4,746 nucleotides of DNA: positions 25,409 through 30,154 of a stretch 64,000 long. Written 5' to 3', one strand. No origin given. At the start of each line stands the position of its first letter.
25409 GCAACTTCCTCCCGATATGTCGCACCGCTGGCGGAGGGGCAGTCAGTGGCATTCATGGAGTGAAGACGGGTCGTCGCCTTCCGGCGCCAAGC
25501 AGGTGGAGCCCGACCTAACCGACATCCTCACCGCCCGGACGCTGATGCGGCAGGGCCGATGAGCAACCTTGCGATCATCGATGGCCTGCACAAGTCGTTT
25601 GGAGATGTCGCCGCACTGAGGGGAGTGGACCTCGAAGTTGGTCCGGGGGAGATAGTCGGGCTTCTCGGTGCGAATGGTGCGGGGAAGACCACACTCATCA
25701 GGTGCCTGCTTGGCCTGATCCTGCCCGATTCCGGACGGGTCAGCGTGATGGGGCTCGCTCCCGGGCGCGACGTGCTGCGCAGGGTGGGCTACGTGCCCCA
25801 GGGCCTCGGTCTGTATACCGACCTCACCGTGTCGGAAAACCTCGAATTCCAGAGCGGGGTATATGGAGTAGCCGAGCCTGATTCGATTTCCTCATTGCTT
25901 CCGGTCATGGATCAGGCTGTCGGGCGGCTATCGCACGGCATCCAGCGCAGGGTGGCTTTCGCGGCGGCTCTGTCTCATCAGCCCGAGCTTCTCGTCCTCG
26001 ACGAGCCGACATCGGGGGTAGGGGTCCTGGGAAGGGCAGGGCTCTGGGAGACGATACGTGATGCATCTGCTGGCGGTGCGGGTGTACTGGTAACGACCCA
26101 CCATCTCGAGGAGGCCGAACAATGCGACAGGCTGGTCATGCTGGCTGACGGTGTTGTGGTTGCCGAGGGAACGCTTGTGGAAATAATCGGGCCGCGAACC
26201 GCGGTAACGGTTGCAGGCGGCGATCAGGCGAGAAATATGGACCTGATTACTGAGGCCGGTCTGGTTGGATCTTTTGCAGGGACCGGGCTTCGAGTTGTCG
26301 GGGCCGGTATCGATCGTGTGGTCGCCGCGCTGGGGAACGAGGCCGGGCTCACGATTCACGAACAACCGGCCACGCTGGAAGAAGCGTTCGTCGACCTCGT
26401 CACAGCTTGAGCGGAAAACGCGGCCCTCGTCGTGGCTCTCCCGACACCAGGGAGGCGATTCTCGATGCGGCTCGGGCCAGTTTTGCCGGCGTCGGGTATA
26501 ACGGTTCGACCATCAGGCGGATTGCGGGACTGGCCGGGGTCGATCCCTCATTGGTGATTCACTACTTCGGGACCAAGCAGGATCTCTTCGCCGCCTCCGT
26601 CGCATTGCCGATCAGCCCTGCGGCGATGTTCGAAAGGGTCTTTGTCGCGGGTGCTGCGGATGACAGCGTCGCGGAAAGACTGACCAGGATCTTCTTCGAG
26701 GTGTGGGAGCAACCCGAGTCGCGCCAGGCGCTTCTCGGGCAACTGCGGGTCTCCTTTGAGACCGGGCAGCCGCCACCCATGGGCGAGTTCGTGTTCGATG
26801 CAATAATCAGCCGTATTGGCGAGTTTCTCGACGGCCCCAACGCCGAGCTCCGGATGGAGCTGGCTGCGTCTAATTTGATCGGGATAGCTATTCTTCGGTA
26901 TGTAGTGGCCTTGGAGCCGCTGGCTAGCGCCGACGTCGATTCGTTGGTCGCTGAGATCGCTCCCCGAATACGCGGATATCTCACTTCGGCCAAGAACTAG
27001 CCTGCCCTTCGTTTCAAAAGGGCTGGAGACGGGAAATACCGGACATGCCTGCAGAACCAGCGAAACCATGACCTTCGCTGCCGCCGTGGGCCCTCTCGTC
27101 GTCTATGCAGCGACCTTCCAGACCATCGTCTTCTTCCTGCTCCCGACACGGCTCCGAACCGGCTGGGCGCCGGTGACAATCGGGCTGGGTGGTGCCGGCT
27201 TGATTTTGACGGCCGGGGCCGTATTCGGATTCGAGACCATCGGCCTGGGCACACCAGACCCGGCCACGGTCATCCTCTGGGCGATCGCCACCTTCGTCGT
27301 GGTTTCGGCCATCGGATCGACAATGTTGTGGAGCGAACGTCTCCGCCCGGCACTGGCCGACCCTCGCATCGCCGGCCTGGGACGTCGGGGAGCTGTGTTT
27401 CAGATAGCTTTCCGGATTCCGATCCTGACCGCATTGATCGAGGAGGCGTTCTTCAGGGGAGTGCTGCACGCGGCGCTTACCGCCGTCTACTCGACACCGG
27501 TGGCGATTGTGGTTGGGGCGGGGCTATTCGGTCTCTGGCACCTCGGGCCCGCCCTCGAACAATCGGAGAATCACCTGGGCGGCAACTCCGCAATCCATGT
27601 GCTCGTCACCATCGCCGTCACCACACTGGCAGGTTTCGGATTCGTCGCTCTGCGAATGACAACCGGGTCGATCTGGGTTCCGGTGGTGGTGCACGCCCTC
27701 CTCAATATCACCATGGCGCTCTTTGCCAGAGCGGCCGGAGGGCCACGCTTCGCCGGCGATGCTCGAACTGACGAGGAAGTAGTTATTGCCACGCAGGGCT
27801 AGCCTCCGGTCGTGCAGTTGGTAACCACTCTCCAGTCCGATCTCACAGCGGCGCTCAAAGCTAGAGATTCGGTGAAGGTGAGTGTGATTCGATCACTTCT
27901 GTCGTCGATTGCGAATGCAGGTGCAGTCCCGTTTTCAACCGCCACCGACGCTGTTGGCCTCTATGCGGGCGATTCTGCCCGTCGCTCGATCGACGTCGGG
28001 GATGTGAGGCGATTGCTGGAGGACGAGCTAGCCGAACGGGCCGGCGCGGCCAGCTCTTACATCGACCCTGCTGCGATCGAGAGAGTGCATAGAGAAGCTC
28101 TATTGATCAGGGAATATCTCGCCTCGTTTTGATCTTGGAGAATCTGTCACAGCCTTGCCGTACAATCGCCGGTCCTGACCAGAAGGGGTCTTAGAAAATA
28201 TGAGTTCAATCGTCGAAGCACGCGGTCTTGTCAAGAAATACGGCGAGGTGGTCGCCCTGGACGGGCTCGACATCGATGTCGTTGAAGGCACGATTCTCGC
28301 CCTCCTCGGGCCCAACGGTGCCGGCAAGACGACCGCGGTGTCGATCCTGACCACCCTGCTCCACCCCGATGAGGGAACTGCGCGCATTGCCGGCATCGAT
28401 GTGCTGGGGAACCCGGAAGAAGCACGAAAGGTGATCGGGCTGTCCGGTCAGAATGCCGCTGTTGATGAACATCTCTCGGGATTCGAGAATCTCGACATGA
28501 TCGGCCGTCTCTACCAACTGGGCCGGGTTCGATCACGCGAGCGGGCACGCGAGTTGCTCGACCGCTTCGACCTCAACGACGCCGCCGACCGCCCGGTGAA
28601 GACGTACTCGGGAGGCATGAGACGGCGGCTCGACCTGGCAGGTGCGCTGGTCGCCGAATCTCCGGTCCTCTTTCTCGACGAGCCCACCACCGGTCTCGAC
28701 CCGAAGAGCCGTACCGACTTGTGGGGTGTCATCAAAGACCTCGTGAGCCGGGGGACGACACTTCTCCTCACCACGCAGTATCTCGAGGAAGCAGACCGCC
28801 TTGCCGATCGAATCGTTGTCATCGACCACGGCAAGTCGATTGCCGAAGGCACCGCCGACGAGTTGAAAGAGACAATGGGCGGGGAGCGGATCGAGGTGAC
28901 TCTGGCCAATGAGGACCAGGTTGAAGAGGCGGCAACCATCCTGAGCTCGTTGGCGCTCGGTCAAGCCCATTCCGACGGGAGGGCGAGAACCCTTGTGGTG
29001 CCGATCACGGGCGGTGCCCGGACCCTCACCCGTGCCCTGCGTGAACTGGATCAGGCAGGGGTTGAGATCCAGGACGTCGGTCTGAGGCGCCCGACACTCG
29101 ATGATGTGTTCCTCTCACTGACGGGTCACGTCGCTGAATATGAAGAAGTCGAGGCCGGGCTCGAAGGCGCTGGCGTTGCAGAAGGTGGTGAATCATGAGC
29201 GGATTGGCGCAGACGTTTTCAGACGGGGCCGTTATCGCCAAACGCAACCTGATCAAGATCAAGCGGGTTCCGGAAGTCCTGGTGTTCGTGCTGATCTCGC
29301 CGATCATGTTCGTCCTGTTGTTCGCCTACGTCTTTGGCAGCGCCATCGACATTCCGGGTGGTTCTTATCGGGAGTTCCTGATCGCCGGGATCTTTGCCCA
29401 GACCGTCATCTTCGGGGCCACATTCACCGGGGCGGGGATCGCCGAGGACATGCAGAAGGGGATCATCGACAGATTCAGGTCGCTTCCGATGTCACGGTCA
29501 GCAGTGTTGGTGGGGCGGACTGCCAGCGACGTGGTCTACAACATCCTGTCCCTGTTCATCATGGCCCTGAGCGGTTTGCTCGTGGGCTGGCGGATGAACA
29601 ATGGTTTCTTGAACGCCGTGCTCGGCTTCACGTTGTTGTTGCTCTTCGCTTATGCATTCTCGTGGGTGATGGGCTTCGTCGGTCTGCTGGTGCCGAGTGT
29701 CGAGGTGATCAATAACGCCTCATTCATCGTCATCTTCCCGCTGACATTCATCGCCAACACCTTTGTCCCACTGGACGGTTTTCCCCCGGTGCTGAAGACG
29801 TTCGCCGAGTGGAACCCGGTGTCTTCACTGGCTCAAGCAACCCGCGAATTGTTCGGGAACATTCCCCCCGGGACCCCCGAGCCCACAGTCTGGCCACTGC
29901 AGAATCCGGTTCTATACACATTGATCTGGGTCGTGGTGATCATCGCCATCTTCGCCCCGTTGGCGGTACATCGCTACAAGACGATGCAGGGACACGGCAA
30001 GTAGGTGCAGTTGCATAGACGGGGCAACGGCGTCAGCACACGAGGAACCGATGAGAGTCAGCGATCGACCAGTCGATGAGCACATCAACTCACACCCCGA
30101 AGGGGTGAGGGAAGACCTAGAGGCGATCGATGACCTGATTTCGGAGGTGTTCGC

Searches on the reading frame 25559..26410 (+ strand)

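Call 43: search_protein_families(library=pfam, max_evalue=0.00001, proteins=[window:25559-26410:+])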
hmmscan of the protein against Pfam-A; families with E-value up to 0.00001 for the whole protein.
window:25559-26410:+ (283 aa): 2 families
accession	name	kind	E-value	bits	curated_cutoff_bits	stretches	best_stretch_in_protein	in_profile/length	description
PF00005.33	ABC_tran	-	7.9e-27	95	25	1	20-152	1-137/137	ABC transporter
PF13304.12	AAA_21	-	1.7e-11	45.2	27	0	124-184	238-301/304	AAA domain, putative AbiEii toxin, Type IV TA system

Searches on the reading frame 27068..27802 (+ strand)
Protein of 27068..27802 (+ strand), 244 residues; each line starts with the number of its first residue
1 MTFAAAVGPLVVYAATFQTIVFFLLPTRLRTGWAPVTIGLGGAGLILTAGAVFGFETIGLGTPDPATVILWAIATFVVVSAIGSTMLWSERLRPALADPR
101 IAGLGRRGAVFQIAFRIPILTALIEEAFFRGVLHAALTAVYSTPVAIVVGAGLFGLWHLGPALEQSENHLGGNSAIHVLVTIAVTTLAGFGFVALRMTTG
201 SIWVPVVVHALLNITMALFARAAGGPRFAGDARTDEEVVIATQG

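Call 43: search_protein_families(library=pfam, max_evalue=0.00001, proteins=[window:27068-27802:+])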
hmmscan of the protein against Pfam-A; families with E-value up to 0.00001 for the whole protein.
window:27068-27802:+ (244 aa): 1 family
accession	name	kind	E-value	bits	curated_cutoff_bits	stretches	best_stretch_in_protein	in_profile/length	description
PF02517.21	Rce1-like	-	4.2e-16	59.5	22.4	1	113-214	7-92/93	Type II CAAX prenyl endopeptidase Rce1-like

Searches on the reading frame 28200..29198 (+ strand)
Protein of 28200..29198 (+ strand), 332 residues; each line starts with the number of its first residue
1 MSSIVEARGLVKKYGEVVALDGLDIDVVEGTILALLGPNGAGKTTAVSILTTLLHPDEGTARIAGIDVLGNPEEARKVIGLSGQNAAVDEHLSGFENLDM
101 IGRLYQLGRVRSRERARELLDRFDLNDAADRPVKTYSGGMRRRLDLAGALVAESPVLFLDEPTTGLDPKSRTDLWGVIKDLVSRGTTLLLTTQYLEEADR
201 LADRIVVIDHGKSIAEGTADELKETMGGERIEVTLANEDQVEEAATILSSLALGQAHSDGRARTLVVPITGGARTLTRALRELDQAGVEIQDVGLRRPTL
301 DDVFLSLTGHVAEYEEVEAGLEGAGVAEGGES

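Call 43: search_protein_families(library=pfam, max_evalue=0.00001, proteins=[window:28200-29198:+])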
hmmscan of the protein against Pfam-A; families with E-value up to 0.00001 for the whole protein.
window:28200-29198:+ (332 aa): 3 families
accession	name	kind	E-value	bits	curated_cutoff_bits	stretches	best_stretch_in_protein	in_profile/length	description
PF00005.33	ABC_tran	-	6.8e-31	108.1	25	1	20-164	1-137/137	ABC transporter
PF13304.12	AAA_21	-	9.9e-13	49.2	27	1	115-193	220-298/304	AAA domain, putative AbiEii toxin, Type IV TA system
PF13732.12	DrrA1-3_C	-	6.3e-09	36.9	27.4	1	217-307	1-80/81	ATP-binding protein DrrA1-3-like, C-terminal domain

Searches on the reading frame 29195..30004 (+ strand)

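Call 43: search_protein_families(library=pfam, max_evalue=0.00001, proteins=[window:29195-30004:+])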
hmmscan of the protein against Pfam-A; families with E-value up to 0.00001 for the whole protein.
window:29195-30004:+ (269 aa): 2 families
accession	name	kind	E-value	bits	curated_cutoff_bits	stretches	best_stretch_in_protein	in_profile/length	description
PF01061.29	ABC2_membrane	-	7.4e-26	91.4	26.9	1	13-218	5-208/211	ABC-2 type transporter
PF12698.13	ABC2_membrane_3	-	1.5e-14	54.3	31.6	1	56-257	158-345/347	ABC-2 family transporter protein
